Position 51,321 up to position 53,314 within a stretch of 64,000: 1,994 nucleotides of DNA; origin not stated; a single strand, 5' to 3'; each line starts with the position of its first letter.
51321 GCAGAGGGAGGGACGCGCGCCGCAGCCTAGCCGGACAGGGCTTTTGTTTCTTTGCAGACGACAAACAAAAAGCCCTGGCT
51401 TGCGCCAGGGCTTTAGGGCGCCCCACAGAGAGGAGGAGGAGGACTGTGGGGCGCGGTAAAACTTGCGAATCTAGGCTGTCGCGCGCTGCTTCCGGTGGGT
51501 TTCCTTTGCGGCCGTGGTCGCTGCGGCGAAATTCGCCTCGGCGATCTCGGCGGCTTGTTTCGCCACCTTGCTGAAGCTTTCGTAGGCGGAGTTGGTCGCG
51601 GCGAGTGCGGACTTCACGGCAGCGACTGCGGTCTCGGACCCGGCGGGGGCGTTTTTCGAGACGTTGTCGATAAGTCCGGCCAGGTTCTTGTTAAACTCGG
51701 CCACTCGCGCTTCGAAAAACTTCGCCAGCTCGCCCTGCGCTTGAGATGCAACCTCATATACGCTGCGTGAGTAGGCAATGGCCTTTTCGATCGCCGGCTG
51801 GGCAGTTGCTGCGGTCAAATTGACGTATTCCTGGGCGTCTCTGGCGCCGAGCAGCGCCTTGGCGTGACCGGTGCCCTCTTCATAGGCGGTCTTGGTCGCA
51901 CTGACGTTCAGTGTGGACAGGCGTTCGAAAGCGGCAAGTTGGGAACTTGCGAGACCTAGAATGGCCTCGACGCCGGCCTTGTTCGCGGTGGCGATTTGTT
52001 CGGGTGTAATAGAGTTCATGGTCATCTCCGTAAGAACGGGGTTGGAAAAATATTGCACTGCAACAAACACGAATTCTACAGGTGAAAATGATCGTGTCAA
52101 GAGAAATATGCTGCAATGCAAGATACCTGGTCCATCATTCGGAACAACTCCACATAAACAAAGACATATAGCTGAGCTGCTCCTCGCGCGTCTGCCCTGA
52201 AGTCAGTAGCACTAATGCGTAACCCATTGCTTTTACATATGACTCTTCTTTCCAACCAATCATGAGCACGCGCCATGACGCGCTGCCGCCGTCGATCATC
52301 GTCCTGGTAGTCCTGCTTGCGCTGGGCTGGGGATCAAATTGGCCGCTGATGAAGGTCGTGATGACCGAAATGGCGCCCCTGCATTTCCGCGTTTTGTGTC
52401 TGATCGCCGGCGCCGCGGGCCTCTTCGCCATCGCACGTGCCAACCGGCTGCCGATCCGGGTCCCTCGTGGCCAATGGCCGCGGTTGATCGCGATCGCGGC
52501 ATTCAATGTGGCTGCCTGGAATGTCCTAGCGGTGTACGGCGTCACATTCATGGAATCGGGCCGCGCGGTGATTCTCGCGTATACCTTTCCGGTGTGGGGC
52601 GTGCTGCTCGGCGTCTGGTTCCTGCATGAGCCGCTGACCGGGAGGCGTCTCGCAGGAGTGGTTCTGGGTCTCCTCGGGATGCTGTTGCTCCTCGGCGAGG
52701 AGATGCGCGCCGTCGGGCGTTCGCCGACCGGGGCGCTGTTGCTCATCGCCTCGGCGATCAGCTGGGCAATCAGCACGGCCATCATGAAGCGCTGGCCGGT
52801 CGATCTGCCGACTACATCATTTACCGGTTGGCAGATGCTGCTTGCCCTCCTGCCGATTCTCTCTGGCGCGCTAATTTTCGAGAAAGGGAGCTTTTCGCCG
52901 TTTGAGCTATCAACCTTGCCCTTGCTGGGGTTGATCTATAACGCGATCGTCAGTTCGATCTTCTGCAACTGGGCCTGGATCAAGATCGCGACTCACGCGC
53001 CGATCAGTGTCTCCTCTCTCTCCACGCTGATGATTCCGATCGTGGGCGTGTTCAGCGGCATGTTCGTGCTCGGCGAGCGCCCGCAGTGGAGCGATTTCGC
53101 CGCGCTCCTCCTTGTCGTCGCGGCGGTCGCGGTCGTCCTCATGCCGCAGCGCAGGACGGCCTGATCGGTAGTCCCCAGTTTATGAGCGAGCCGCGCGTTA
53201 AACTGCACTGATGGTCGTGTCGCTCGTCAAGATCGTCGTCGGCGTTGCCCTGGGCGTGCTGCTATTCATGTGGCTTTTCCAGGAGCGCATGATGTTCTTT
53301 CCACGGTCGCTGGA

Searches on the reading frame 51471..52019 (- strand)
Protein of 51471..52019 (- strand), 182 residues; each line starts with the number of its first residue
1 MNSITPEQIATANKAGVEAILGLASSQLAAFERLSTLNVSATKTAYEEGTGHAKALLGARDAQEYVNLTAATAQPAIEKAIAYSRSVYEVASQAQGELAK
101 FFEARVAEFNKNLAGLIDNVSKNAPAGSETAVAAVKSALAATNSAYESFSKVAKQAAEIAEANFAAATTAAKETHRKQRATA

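Call 10: search_protein_families(library=pfam, proteins=[window:51471-52019:-])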
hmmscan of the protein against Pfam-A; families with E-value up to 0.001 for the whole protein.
window:51471-52019:- (182 aa): 1 family
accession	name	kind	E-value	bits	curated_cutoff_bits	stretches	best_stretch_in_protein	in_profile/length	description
PF09361.15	Phasin_2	-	5.7e-25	87.9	24.9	1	7-106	1-100/100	Phasin protein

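Call 11: search_protein_families(library=ncbifam, proteins=[window:51471-52019:-])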
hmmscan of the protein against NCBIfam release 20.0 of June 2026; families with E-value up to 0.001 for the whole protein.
window:51471-52019:- (182 aa): 2 families
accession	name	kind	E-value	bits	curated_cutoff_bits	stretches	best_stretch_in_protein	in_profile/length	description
TIGR01841.1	phasin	subfamily_domain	1.4e-17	64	30.2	1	29-112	3-86/88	TIGR01841 family phasin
TIGR01985.1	phasin_2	equivalog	1.2e-05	25.8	99.7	1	8-105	23-120/123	phasin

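Call 12: find_homologous_proteins(query=window:51471-52019:-, max_evalue=1e-10)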
Query window:51471-52019:- (182 aa): 1618 proteins with E <= 1e-10 among 2784 candidates; the best 120 are listed.
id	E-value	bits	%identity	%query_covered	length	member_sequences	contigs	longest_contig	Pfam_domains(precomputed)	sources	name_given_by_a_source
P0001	3.6e-94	331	97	98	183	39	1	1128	PF09361.16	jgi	-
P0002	2.2e-91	321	92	100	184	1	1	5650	PF09361.16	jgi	jgi:phasin family protein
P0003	8.4e-90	316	90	100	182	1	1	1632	PF09361.16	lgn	-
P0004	6.5e-87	307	90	100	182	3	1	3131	PF09361.16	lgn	-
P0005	9.1e-85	300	87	98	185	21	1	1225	PF09361.16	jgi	-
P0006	8.7e-82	290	84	98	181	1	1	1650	PF09361.16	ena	-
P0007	1.4e-80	286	86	98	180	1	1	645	PF09361.16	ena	-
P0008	3.3e-78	279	80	98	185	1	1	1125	PF09361.16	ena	-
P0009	8.2e-78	277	81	98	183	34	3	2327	PF09361.16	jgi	jgi:phasin family protein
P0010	7.9e-76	271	79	98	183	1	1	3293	PF09361.16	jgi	-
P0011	1.1e-75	271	78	98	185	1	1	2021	PF09361.16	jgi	jgi:phasin family protein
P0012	1.1e-73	264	76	98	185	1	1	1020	PF09361.16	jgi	-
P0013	1.1e-73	264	75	98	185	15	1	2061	PF09361.16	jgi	jgi:phasin family protein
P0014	1.1e-73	264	74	98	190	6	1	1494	PF09361.16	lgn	-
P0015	3.6e-73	262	75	97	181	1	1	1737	PF09361.16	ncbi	-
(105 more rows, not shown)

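Call 14: find_related_loci(query=A1, collection=genome_contigs, flank=2500)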
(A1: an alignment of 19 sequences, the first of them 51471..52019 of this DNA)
Query A1 (182 aa) in genome_contigs; peptide patterns used: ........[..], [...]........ (x = any residue, [..] = any of these).
599 stretches matched a pattern (row limit reached: there are more); 526 encode a relative of the query (tblastn E <= 1e-3); the best 80 are kept; 80 distinct loci.
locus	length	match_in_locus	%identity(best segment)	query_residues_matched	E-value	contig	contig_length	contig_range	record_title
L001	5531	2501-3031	74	1-179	4e-74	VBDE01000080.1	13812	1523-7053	MAG: Betaproteobacteria bacterium isolate BP_35 14_1009_09_30cm_scaffold_3368, whole genome shotgun sequence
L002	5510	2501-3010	73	4-173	1e-70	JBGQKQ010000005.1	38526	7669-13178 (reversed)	MAG: Gammaproteobacteria bacterium isolate OBJ2_061818_050_58 k141_881099_length_38526_cov_15.7450, whole genome shotgun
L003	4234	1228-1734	62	4-172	9e-63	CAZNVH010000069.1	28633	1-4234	MAG TPA_asm: uncultured Enterobacteriaceae bacterium isolate binchicken_co165_59 genome assembly, contig: k141_432245, w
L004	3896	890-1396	63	4-172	1e-62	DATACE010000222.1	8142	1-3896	MAG TPA_asm: Burkholderiales bacterium isolate SMAG_U6716 k141_767243, whole genome shotgun sequence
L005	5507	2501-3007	63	4-172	1e-62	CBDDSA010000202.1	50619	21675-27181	uncultured bacterium isolate s14_89 genome assembly, contig: k141_315736, whole genome shotgun sequence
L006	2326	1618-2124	63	4-172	3e-63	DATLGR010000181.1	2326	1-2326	MAG TPA_asm: Burkholderiales bacterium isolate SMAG_U13619 k141_4904, whole genome shotgun sequence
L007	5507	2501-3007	62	4-172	2e-62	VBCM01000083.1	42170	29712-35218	MAG: Betaproteobacteria bacterium isolate BP_17 14_0903_12_30cm_scaffold_1218, whole genome shotgun sequence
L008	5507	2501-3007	60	4-172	2e-62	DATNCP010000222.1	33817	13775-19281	MAG TPA_asm: Burkholderiales bacterium isolate SMAG_U11217 k141_2576098, whole genome shotgun sequence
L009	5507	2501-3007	62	4-172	4e-62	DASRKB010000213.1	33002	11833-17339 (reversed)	MAG TPA_asm: Burkholderiales bacterium isolate SMAG_U10151 k141_153820, whole genome shotgun sequence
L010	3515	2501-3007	62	4-172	1e-61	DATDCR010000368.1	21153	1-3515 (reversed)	MAG TPA_asm: Burkholderiales bacterium isolate SMAG_U153 k141_425953, whole genome shotgun sequence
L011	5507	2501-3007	62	4-172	4e-61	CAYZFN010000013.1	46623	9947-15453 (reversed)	MAG TPA_asm: uncultured Enterobacteriaceae bacterium isolate binchicken_co279_116 genome assembly, contig: k141_2801015,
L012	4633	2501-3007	60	4-172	5e-61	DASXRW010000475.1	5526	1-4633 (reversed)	MAG TPA_asm: Burkholderiales bacterium isolate SMAG_U4650 k141_2449709, whole genome shotgun sequence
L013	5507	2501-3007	59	4-172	4e-61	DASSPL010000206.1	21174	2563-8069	MAG TPA_asm: Burkholderiales bacterium isolate SMAG_U1277 k141_1916048, whole genome shotgun sequence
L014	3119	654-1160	60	4-172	7e-61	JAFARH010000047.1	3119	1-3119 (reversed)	MAG: Betaproteobacteria bacterium isolate CP_BM_ER_R7_3 BM_ER_R7_k147_1387654, whole genome shotgun sequence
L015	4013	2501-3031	58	4-180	8e-61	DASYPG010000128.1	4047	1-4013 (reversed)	MAG TPA_asm: Burkholderiales bacterium isolate SMAG_U4450 k141_737577, whole genome shotgun sequence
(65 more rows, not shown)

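Call 28: find_related_loci(query=window:51471-52019:-, collection=metagenome_contigs, flank=1500)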
Query window:51471-52019:- (182 aa) in metagenome_contigs; peptide patterns used: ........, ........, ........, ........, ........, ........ (x = any residue, [..] = any of these).
471 stretches matched a pattern; 51 encode a relative of the query (tblastn E <= 1e-3); 51 distinct loci.
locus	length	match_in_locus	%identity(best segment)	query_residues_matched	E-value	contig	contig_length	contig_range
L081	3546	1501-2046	89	1-182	2e-93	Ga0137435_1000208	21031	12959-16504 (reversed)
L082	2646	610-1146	88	4-182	3e-93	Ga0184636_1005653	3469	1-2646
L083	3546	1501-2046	88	1-182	8e-92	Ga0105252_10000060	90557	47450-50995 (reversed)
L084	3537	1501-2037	89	4-182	9e-91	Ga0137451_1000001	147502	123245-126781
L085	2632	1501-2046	92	1-182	5e-89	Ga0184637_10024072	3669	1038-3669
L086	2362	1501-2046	91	1-182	8e-89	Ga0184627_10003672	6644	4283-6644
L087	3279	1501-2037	89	4-182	8e-84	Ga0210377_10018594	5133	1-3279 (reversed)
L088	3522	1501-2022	75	4-177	4e-74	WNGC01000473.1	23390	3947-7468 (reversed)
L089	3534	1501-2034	78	4-182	3e-72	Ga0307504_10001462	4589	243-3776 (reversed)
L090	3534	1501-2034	76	4-182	2e-70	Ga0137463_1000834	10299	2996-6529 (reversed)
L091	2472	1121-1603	71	4-164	6e-68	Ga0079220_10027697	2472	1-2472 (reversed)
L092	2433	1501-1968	72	4-159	6e-64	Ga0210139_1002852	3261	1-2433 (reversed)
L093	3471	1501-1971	58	5-161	2e-47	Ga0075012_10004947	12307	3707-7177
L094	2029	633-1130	55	5-170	9e-48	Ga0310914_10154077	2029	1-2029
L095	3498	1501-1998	51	5-170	1e-46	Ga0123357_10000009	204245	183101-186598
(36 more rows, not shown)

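Call 47: search_dna_similar(query=window:51471-52019:-, collection=plasmids, mode=protein, max_rows=40)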
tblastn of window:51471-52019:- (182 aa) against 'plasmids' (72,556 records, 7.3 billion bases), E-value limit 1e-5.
Records with a match: 26; places in all: 40; records where one place covers at least 80% of the query: 7.
Best place of each record, by identity: <60% 26.
By first word of the organism name: Cupriavidus 8; Caballeronia 6; Ralstonia 4; Paraburkholderia 4; Pseudomonas 1; Polaromonas 1; Thauera 1; Burkholderia 1.
By predicted mobility (MOB-suite, as given by PLSDB): non-mobilizable 14; mobilizable 6; conjugative 6.
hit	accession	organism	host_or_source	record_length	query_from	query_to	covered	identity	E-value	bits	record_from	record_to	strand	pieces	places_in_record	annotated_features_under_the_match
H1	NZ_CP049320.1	Caballeronia sp. SBC2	whole organism,soil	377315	1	148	81%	43.9%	2e-25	108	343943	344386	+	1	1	phasin family protein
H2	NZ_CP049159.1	Caballeronia sp. SBC1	whole organism,soil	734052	1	148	81%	43.9%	2e-25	108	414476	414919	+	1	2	phasin family protein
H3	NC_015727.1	Cupriavidus necator N-1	soil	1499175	4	149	80%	41.1%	8e-20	93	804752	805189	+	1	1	record has no annotation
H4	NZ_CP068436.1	Cupriavidus necator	heavy metal containmented soil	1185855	5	149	80%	41.4%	4e-19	91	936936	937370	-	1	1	none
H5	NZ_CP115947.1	Ralstonia solanacearum MolK2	Musa sp.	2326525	2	129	70%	45.3%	4e-25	107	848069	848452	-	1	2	record has no annotation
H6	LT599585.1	Pseudomonas veronii 1YdBTEX2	-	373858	1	148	81%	34.7%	1e-10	66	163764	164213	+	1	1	phasin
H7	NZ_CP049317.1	Caballeronia sp. SBC2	whole organism,soil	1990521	1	129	71%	38.8%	1e-20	95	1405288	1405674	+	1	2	none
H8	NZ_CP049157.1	Caballeronia sp. SBC1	whole organism,soil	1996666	1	129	71%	38.8%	1e-20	95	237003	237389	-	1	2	none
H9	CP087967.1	Polaromonas sp. P1-6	cell culture,cave ground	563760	4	129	69%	38.9%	3e-18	88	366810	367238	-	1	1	phasin family protein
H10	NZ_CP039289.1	Cupriavidus necator H16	single cell,sludge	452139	1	149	82%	32.2%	4e-12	71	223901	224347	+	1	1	phaP2: TIGR01841 family phasin PhaP2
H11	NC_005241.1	Cupriavidus necator H16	-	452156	1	149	82%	32.2%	4e-12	71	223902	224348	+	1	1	phaP2: TIGR01841 family phasin PhaP2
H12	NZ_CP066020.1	Cupriavidus necator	-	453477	1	149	82%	32.2%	4e-12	71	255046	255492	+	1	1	phaP2: TIGR01841 family phasin PhaP2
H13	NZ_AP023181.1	Paraburkholderia sp. PGU19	Physopelta gutta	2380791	1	129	71%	35.7%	4e-15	79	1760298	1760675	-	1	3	none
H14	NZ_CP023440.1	Thauera sp. K11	cell culture,sludge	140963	4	129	69%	35.7%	7e-21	96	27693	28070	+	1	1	phasin family protein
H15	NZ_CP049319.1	Caballeronia sp. SBC2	whole organism,soil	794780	1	129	71%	32.6%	2e-10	66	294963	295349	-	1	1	phasin family protein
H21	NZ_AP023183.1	Paraburkholderia sp. PGU19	Physopelta gutta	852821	7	129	68%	30.9%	4e-11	68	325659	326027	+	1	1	phaP: TIGR01841 family phasin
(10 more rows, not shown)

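Call 48: get_annotated_region(hit=H1, flank=500)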
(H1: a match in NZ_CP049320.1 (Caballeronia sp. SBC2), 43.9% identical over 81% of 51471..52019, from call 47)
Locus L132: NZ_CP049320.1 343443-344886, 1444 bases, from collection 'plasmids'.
description: Caballeronia sp. SBC2 plasmid pSBC2-4, complete sequence
organism: Caballeronia sp. SBC2 (NCBI taxid 2705547)
taxonomy: Bacteria; Pseudomonadota; Betaproteobacteria; Burkholderiales; Burkholderiaceae; Caballeronia; Caballeronia sp. SBC2
host: -; source: whole organism,soil; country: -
typing (MOB-suite, as given by PLSDB): mobilizable; relaxase MOBP
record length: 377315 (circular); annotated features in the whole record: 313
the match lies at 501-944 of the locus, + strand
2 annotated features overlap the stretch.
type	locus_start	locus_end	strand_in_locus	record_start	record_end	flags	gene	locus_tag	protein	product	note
CDS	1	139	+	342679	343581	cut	-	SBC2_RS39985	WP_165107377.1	YihY/virulence factor BrkB family protein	-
CDS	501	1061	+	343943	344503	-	-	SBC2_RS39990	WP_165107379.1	phasin family protein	-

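Call 49: get_annotated_region(hit=H5, flank=500)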
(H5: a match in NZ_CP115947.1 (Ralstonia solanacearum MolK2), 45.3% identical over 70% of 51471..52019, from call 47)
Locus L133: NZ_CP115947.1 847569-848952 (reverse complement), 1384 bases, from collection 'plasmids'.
description: Ralstonia solanacearum MolK2 plasmid pmega, complete sequence
organism: Ralstonia solanacearum MolK2 (NCBI taxid 564065)
taxonomy: Bacteria; Pseudomonadota; Betaproteobacteria; Burkholderiales; Burkholderiaceae; Ralstonia; Ralstonia solanacearum; Ralstonia solanacearum MolK2
host: -; source: Musa sp.; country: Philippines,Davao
typing (MOB-suite, as given by PLSDB): non-mobilizable; replicon rep_cluster_2238; mating-pair formation MPF_T
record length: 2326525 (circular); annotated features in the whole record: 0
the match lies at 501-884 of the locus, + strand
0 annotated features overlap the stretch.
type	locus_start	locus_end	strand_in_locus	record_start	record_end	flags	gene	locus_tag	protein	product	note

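Call 50: get_annotated_region(hit=H3, flank=500)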
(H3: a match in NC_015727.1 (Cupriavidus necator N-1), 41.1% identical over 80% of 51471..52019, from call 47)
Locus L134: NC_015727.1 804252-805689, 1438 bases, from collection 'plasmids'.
description: Cupriavidus necator N-1 plasmid pBB1, complete sequence
organism: Cupriavidus necator N-1 (NCBI taxid 1042878)
taxonomy: Bacteria; Pseudomonadota; Betaproteobacteria; Burkholderiales; Burkholderiaceae; Cupriavidus; Cupriavidus necator; Cupriavidus necator N-1
host: -; source: soil; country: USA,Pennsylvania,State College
typing (MOB-suite, as given by PLSDB): conjugative; replicon rep_cluster_2238; relaxase MOBP; mating-pair formation MPF_T
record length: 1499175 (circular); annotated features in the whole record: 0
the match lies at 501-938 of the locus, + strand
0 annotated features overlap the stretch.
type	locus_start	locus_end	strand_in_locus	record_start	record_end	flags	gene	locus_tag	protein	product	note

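Call 51: get_annotated_region(hit=H9, flank=500)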
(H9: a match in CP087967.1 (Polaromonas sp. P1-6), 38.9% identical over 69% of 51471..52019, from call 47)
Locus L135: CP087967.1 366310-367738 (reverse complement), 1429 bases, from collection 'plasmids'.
description: Polaromonas sp. P1-6 plasmid unnamed1, complete sequence
organism: Polaromonas sp. P1-6 (NCBI taxid 2895564)
taxonomy: Bacteria; Pseudomonadota; Betaproteobacteria; Burkholderiales; Comamonadaceae; Polaromonas; Polaromonas sp. P1-6
host: -; source: cell culture,cave ground; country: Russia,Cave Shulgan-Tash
typing (MOB-suite, as given by PLSDB): non-mobilizable
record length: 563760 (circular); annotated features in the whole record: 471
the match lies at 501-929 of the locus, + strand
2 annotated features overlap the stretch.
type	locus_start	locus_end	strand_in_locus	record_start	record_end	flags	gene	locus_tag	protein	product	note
CDS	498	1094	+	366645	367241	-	-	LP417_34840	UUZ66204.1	phasin family protein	-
CDS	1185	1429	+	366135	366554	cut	-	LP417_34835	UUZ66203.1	YidB family protein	-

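Call 52: get_annotated_region(hit=H7, flank=500)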
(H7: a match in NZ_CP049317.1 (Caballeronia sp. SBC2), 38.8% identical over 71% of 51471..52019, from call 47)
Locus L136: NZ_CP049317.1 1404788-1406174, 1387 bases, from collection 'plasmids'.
description: Caballeronia sp. SBC2 plasmid pSBC2-1, complete sequence
organism: Caballeronia sp. SBC2 (NCBI taxid 2705547)
taxonomy: Bacteria; Pseudomonadota; Betaproteobacteria; Burkholderiales; Burkholderiaceae; Caballeronia; Caballeronia sp. SBC2
host: -; source: whole organism,soil; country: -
typing (MOB-suite, as given by PLSDB): mobilizable; relaxase MOBP
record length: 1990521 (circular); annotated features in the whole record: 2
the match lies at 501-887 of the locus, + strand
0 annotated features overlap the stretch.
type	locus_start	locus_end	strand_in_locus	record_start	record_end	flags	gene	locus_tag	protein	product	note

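Call 83: find_encoding_contigs(protein=window:51471-52019:-, flank=300, max_places=4)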
Protein window:51471-52019:- (182 aa): 1 contig read that carries it; 1 place shown.
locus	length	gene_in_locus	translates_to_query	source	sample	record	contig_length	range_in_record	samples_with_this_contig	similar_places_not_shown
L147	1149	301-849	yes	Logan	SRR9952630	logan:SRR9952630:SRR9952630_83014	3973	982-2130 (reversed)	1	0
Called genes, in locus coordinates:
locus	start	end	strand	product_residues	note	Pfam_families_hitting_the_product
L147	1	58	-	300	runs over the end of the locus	PF00892:EamA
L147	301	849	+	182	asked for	PF09361:Phasin_2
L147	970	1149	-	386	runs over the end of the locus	?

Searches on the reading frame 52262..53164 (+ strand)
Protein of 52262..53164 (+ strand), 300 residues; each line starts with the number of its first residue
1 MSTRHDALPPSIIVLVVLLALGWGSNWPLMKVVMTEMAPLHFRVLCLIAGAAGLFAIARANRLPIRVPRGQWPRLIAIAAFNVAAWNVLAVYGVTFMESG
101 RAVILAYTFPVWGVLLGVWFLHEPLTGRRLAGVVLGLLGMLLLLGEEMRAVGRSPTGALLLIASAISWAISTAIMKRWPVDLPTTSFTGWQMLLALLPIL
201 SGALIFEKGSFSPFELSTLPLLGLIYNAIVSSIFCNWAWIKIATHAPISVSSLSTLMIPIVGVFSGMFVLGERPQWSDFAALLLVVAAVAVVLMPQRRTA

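Call 10: search_protein_families(library=pfam, proteins=[window:52262-53164:+])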
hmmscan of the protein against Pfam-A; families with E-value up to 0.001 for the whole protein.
window:52262-53164:+ (300 aa): 1 family
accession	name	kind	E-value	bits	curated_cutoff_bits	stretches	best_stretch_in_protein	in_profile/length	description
PF00892.27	EamA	-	7.6e-40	136.8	28.2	2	12-144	3-134/135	EamA-like transporter family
